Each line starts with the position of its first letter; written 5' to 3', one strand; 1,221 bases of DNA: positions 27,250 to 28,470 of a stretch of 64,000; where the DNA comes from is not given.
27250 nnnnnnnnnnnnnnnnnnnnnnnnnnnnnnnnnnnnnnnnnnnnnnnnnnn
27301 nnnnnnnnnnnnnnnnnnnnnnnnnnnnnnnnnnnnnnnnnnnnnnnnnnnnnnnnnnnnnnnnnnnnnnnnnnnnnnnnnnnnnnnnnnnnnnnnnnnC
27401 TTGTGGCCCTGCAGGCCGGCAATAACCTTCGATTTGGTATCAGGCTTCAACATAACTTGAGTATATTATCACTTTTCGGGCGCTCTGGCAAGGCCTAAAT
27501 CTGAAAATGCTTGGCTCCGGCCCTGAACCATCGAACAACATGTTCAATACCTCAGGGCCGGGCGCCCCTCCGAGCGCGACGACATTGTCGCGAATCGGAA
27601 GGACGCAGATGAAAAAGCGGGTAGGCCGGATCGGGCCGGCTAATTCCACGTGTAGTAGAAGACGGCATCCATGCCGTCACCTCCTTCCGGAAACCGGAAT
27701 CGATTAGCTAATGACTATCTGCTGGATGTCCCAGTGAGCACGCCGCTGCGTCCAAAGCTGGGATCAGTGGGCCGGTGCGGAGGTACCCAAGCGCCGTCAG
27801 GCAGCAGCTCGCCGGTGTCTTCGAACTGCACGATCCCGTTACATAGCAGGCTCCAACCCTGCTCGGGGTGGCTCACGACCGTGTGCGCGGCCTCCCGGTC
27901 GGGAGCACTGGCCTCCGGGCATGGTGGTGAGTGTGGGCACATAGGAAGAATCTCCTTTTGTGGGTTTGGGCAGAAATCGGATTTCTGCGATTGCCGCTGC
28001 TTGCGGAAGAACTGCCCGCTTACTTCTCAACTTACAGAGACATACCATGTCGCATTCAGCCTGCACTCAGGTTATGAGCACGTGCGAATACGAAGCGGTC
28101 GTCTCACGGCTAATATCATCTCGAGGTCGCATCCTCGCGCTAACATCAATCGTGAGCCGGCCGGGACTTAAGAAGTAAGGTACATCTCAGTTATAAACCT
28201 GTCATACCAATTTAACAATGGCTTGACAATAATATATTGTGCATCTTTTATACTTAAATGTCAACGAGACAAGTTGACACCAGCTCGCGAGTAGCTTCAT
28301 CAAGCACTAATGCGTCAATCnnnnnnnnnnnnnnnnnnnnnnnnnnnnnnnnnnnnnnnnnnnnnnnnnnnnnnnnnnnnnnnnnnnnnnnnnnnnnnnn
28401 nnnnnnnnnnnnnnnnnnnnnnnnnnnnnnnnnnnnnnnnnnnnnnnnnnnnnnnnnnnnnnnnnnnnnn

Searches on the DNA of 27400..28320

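Call 67: search_rna_families(source=window, start=27400, end=28320, threshold=evalue, max_evalue=1)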
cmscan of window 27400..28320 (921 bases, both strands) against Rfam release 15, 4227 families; matches with E-value up to 1: 0.
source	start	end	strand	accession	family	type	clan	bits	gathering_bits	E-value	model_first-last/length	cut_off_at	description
